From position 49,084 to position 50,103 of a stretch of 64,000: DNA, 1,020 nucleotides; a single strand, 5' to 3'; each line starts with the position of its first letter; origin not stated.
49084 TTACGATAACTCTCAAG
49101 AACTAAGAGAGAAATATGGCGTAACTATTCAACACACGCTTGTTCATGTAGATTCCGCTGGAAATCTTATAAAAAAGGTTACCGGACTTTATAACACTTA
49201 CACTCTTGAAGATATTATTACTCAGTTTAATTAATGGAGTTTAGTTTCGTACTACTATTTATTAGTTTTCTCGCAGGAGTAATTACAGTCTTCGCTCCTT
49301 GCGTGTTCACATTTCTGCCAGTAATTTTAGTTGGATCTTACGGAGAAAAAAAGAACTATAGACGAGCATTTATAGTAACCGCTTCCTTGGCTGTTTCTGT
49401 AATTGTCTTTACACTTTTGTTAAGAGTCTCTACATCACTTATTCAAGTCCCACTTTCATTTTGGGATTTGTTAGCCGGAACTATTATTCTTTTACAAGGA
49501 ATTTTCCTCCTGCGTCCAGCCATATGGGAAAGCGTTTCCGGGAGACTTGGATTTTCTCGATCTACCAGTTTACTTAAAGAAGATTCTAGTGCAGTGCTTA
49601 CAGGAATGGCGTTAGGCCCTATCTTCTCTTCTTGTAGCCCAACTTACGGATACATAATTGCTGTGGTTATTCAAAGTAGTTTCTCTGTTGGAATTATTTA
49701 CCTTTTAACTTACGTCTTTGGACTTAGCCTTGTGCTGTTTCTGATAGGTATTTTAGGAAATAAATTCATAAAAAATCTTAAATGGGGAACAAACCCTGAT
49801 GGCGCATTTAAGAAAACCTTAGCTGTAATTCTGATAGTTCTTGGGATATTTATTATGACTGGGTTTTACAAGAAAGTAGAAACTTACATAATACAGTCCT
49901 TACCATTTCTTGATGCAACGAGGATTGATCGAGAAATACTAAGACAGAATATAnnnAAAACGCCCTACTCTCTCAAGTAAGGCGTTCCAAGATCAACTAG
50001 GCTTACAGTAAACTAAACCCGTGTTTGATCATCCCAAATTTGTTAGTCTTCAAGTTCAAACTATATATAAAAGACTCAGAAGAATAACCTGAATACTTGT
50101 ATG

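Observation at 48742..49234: Thioredoxin gene upstream of ccdA is disrupted by two -1 frameshifts, both in 7-nt homopolymers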

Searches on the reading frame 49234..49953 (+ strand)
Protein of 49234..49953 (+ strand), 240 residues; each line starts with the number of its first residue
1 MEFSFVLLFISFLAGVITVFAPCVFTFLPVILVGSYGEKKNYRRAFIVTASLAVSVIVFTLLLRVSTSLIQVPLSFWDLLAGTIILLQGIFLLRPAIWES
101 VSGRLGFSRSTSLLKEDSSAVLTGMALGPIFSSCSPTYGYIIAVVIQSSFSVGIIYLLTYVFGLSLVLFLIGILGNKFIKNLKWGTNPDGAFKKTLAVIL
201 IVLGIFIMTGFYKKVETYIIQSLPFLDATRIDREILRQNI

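Call 7: find_encoding_contigs(protein=window:49234-49953:+, flank=3000, max_places=10)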
Protein window:49234-49953:+ (240 aa): 8 contigs read that carry it; 4 places shown.
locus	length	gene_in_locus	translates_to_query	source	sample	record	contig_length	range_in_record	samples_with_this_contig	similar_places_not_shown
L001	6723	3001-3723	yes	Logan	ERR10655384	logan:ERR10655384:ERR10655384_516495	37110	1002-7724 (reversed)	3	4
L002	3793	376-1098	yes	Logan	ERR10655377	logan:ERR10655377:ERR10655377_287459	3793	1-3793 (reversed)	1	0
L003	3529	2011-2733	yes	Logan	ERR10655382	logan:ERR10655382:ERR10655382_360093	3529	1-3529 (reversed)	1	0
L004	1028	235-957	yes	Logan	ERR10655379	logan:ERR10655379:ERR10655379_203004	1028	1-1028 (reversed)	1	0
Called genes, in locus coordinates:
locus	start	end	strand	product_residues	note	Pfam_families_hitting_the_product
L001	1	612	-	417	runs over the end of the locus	-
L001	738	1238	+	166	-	-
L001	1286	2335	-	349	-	PF00478:IMPDH, PF01070:FMN_dh (faint)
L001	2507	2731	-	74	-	-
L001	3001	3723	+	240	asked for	-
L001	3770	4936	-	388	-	-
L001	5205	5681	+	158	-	PF04542:Sigma70_r2, PF08281:Sigma70_r4_2 (weak)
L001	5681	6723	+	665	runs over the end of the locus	-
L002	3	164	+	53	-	?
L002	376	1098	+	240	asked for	-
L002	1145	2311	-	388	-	-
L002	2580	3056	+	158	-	PF04542:Sigma70_r2, PF08281:Sigma70_r4_2 (weak)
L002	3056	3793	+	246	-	?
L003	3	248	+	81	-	?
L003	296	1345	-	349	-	PF00478:IMPDH, PF01070:FMN_dh (faint)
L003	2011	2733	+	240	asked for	-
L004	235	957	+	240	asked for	-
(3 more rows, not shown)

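Call 8: search_protein_families(library=pfam, proteins=[window:49234-49953:+], max_evalue=0.01)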
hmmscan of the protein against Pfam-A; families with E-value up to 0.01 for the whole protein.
window:49234-49953:+ (240 aa): 2 families
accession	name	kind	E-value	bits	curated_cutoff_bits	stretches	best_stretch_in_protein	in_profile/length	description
PF02683.22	DsbD_TM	-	2.9e-05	23.9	27.1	1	6-208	3-215/219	Cytochrome C biogenesis protein transmembrane domain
PF13386.12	DsbD_2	-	0.00066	20.1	24.9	0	68-205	58-198/199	Cytochrome C biogenesis protein transmembrane region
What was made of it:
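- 49234..49956 (+): Intact ccdA: a 240-aa thiol-disulfide transporter of the DsbD transmembrane family. Its ATG overlaps the trx stop codon. Pfam DsbD_TM matches full length at E 2.9e-5, 23.9 bits, below the cut-off of 27.1 (call 8).
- On CcdA / DsbD transmembrane family (neighbouring gene 49234-49956): Pfam DsbD_TM covers profile positions 3-215 of 219, E 2.9e-5, but at 23.9 bits is below the cut-off of 27.1 (call 8).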

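Call 19: find_related_loci(query=window:49234-49953:+, collection=genome_contigs, flank=3000)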
Query window:49234-49953:+ (240 aa) in genome_contigs; peptide patterns used: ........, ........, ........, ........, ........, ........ (x = any residue, [..] = any of these).
130 stretches matched a pattern; 3 encode a relative of the query (tblastn E <= 1e-3); 2 distinct loci.
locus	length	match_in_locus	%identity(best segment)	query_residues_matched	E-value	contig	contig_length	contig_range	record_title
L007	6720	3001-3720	95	1-240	2e-139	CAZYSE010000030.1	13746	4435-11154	MAG TPA_asm: uncultured Candidatus Saccharibacteria bacterium isolate SRP286056_co1_293 genome assembly, contig: NODE_56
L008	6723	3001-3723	65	1-240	3e-93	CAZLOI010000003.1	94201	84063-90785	MAG TPA_asm: uncultured Candidatus Saccharibacteria bacterium isolate binchicken_co179_42 genome assembly, contig: NODE_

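Call 22: find_related_loci(query=window:49234-49953:+, collection=metagenome_contigs, flank=2500)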
Query window:49234-49953:+ (240 aa) in metagenome_contigs; peptide patterns used: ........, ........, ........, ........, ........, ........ (x = any residue, [..] = any of these).
214 stretches matched a pattern, but none encodes a relative of the query by tblastn (E <= 1e-3).
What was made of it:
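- Tried and rejected: A scan of the JGI metagenome collection with CcdA found no relative (call 22).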

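Call 30: search_protein_families(library=ncbifam, proteins=[window:49234-49953:+], max_evalue=0.01)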
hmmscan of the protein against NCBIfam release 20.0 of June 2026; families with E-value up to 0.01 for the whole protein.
window:49234-49953:+ (240 aa): 0 families

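Call 31: search_solved_structures(query=window:49234-49953:+, max_evalue=10, show_alignments=2)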
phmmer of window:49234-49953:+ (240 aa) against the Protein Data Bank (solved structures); distinct sequences matched with E-value up to 10: 3.
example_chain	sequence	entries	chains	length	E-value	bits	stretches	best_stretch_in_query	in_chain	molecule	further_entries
5vkv_A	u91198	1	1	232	6.4e-05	26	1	8-224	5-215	Cytochrome c-type biogenesis protein CcdA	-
2n4x_A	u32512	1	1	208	0.0049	19.8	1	10-209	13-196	Cytochrome C-type biogenesis protein (CcdA)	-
2w6r_A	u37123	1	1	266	0.12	15.3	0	25-59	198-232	IMIDAZOLE GLYCEROL PHOSPHATE SYNTHASE SUBUNIT HISF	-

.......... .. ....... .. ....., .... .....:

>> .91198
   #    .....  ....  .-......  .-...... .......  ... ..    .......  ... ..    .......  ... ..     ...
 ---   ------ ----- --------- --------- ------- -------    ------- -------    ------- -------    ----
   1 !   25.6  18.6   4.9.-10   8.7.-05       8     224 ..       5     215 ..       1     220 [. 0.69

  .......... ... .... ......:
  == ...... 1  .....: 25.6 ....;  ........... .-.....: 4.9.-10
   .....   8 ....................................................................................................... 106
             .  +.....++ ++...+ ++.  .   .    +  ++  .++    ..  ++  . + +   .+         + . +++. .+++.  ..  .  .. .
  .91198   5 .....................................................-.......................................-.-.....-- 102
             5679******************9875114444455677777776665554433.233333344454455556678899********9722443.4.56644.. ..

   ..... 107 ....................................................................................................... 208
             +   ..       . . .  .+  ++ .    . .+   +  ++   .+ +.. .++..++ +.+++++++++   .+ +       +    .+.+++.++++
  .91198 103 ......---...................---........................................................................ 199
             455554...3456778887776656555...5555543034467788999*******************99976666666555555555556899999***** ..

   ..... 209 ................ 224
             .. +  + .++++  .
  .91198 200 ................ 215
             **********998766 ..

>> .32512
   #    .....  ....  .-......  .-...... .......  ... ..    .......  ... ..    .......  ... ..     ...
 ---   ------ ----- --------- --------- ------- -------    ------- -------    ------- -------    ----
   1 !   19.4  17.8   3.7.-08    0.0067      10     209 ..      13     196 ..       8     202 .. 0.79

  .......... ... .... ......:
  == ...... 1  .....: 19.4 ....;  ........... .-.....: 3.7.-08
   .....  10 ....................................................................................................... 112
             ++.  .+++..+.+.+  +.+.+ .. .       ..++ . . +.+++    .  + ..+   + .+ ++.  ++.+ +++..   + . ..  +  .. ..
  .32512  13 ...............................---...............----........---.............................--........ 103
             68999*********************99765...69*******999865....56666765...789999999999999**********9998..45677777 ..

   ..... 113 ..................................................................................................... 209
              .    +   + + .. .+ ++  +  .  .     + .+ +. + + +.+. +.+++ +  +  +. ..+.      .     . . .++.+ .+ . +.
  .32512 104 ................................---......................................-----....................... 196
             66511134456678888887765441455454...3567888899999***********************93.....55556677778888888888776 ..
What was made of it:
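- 49234..49956 (+): The best solved-structure hit is Thermus CcdA 5VKV, E 6.4e-5, residues 8-224 (call 31).
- On CcdA / DsbD transmembrane family (neighbouring gene 49234-49956): The best solved-structure hit is Thermus CcdA 5VKV, E 6.4e-5, with APC aligned to SPC (call 31).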

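Call 55: find_homologous_proteins(query=window:49234-49953:+, max_evalue=1e-40)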
Query window:49234-49953:+ (240 aa): 269 proteins with E <= 1e-40 among 3926 candidates; the best 120 are listed.
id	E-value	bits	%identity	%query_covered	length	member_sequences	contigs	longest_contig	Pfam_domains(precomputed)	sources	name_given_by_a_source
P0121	4.3e-137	473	96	100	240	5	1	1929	-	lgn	-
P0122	1.6e-95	337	66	100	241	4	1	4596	PF02683.23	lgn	-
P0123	8.1e-84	299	59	99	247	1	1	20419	-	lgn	-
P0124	9.4e-81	289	57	100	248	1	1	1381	PF13386.13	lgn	-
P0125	6.8e-80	286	56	100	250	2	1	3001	-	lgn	-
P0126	1.2e-78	282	54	100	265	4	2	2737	PF02683.23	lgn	-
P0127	5.5e-78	280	54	100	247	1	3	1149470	-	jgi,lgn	jgi:cytochrome c biogenesis protein CcdA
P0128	2.0e-76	275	53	98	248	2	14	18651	PF02683.23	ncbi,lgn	-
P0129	2.3e-70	255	53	99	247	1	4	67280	-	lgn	-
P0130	6.7e-65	237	50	98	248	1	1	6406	-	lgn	-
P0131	2.8e-61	225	50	92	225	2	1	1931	-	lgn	-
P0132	3.4e-61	225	49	96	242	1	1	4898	PF02683.23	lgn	-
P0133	1.3e-60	223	48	96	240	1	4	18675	PF02683.23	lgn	-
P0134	8.7e-59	217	46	98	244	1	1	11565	PF02683.23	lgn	-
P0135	1.8e-58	216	46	96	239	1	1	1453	PF02683.23,PF13386.13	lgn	-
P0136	1.0e-57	214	43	97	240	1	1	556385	PF02683.23,PF13386.13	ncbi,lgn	ncbi:MAG: cytochrome c biogenesis CcdA family protein [Candidatus Saccharimonadales bacterium]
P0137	1.1e-56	210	44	95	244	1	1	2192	PF02683.23,PF13386.13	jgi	jgi:cytochrome c biogenesis protein CcdA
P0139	3.6e-56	208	46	96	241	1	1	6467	PF02683.23,PF13386.13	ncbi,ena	-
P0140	5.8e-56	208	46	95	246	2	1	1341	PF02683.23,PF13386.13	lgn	-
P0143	2.1e-55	206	46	97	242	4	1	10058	PF02683.23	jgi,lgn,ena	-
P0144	3.8e-55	205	45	97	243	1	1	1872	PF02683.23,PF13386.13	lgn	-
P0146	7.9e-54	201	44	97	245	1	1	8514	PF02683.23,PF13386.13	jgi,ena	-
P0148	1.3e-53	200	44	96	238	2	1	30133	PF02683.23,PF13386.13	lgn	-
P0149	2.3e-53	199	43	95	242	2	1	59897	PF02683.23,PF13386.13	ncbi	-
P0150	3.4e-53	199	45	90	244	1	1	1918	PF02683.23,PF13386.13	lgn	-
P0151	3.6e-53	199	44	98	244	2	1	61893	PF02683.23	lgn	-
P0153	8.2e-53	197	45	90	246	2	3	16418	PF02683.23,PF13386.13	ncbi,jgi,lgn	-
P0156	1.3e-52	197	42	95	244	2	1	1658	PF02683.23,PF13386.13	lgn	-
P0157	2.3e-52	196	42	97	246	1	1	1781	PF02683.23,PF13386.13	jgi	-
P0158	3.9e-52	195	44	96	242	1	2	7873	PF02683.23,PF13386.13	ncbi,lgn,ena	-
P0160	5.0e-52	195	42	97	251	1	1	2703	PF02683.23,PF13386.13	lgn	-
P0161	5.0e-52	195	44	90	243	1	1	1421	PF02683.23,PF13386.13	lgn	-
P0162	7.5e-52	194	40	95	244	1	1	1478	PF02683.23,PF13386.13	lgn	-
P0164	9.4e-52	194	46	97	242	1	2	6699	PF02683.23,PF13386.13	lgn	-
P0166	1.1e-51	194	45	93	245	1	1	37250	PF02683.23,PF13386.13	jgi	jgi:cytochrome c biogenesis protein CcdA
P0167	1.4e-51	193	47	90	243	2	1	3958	PF02683.23,PF13386.13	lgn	-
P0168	1.5e-51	193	46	90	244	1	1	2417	PF02683.23,PF13386.13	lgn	-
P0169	1.5e-51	193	43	97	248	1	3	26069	PF02683.23,PF13386.13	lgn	-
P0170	2.1e-51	193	40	96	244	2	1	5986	PF02683.23,PF13386.13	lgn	-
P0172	2.9e-51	192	47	90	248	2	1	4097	PF02683.23,PF13386.13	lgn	-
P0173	4.7e-51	192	41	97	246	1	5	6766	PF02683.23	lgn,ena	-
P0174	5.7e-51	191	43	97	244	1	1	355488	PF02683.23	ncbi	-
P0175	6.0e-51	191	43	88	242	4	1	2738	PF02683.23,PF13386.13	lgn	-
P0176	8.2e-51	191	46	92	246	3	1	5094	PF02683.23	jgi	jgi:cytochrome c biogenesis protein CcdA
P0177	1.1e-50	190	44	90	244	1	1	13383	PF02683.23,PF13386.13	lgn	-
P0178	1.1e-50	190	44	97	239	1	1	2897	PF02683.23,PF13386.13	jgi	jgi:cytochrome c-type biogenesis protein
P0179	1.2e-50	190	44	95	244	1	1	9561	PF02683.23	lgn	-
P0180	1.2e-50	190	43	96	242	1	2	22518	PF02683.23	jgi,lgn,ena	-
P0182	1.6e-50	190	47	90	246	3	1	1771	PF02683.23,PF13386.13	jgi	jgi:cytochrome c-type biogenesis protein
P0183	1.8e-50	190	45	90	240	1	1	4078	PF02683.23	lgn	-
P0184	1.8e-50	190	43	97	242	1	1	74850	PF02683.23,PF13386.13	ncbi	-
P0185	2.5e-50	189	42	97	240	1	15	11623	PF02683.23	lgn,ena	-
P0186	3.2e-50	189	44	97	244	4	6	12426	PF02683.23,PF13386.13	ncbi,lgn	-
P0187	4.6e-50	188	40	97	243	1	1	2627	PF02683.23,PF13386.13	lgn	-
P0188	4.9e-50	188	42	96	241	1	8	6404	PF02683.23,PF13386.13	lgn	-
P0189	5.7e-50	188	45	90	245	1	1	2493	PF02683.23,PF13386.13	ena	-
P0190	6.0e-50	188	46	95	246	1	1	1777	PF02683.23,PF13386.13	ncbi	-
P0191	6.6e-50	188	44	92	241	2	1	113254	PF02683.23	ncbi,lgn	-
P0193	7.6e-50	188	41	96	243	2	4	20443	PF02683.23,PF13386.13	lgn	-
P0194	9.0e-50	188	42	90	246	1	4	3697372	PF02683.23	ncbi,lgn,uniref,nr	ncbi:cytochrome c biogenesis protein CcdA [Agromyces flavus]|uniref:Cytochrome c biogenesis protein 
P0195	1.2e-49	187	43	90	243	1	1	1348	PF02683.23,PF13386.13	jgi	jgi:cytochrome c-type biogenesis protein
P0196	1.4e-49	187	42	89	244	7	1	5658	PF02683.23,PF13386.13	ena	-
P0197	1.8e-49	187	42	96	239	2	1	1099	PF02683.23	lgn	-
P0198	2.1e-49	186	43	89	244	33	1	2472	PF02683.23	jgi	jgi:cytochrome c-type biogenesis protein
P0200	2.2e-49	186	45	90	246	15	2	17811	PF02683.23,PF13386.13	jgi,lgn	jgi:cytochrome c-type biogenesis protein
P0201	2.3e-49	186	45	90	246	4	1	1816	PF02683.23,PF13386.13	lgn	-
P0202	2.3e-49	186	46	90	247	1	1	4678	PF02683.23,PF13386.13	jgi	jgi:cytochrome c-type biogenesis protein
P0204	3.1e-49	186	41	96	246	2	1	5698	PF02683.23,PF13386.13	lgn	-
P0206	5.1e-49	185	42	96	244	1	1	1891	PF02683.23,PF13386.13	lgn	-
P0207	6.0e-49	185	42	99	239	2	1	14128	PF02683.23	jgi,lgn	-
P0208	7.0e-49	185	47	79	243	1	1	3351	PF02683.23,PF13386.13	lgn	-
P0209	7.7e-49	184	44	95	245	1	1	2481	PF02683.23,PF13386.13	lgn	-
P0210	8.0e-49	184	45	90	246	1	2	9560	PF02683.23,PF13386.13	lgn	-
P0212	1.1e-48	184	41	98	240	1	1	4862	PF02683.23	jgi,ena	-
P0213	1.2e-48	184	41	97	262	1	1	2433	PF02683.23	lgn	-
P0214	1.2e-48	184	42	96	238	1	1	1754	PF02683.23,PF13386.13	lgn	-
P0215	1.2e-48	184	45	90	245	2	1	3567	PF02683.23,PF13386.13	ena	-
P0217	1.4e-48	184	46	90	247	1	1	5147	PF02683.23,PF13386.13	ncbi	-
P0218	1.6e-48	183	43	97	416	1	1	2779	PF08534.17,PF02683.23,PF13905.13,PF00578.28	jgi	jgi:cytochrome c biogenesis protein CcdA/thiol-disulfide isomerase/thioredoxin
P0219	1.6e-48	183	46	90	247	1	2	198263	PF02683.23,PF13386.13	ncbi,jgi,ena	jgi:cytochrome c biogenesis protein CcdA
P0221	1.8e-48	183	43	95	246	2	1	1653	PF02683.23,PF13386.13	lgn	-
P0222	2.1e-48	183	46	90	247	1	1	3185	PF02683.23,PF13386.13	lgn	-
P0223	2.2e-48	183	45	90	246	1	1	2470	PF02683.23,PF13386.13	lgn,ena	-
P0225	2.7e-48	183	44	90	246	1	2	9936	PF02683.23,PF13386.13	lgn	-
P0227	2.7e-48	183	44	90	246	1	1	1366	PF02683.23,PF13386.13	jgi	-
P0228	3.2e-48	182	44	90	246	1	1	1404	PF02683.23,PF13386.13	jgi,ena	-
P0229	3.2e-48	182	40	95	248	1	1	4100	PF02683.23,PF13386.13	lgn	-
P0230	3.5e-48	182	44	90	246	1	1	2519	PF02683.23,PF13386.13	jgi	-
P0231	3.7e-48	182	45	90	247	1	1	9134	PF02683.23,PF13386.13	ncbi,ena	-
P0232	3.8e-48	182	42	91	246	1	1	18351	PF02683.23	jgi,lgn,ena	-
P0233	3.9e-48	182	41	97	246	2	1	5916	PF02683.23,PF13386.13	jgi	jgi:cytochrome c-type biogenesis protein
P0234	4.0e-48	182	44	90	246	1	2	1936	PF02683.23,PF13386.13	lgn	-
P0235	4.1e-48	182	44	90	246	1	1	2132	PF02683.23,PF13386.13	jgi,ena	-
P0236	5.3e-48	182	45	90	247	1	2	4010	PF02683.23,PF13386.13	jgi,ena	jgi:cytochrome c biogenesis protein CcdA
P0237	7.1e-48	181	45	90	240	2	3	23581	PF02683.23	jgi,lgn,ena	-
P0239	8.2e-48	181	44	89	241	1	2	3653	PF02683.23,PF13386.13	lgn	-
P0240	8.3e-48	181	45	90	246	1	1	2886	PF02683.23,PF13386.13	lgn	-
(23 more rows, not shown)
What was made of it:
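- On CcdA / DsbD transmembrane family (neighbouring gene 49234-49956): 269 homologues have E <= 1e-40, many carrying PF02683 and named CcdA (call 55).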

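Call 56: list_cluster_members(proteins=[P0121, P0001])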
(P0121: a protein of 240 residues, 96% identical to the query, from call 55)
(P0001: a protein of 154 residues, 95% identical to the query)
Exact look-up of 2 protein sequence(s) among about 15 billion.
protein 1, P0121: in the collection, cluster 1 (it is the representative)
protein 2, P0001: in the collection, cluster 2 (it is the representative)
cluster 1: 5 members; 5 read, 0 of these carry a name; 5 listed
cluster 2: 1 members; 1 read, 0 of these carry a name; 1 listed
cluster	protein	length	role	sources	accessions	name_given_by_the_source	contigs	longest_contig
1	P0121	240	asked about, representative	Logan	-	-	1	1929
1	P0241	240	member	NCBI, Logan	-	-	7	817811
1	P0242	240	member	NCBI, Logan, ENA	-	-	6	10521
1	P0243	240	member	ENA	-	-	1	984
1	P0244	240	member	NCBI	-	-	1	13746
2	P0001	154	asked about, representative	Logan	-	-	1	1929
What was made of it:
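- The source contig is 817,811 nt (call 56).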
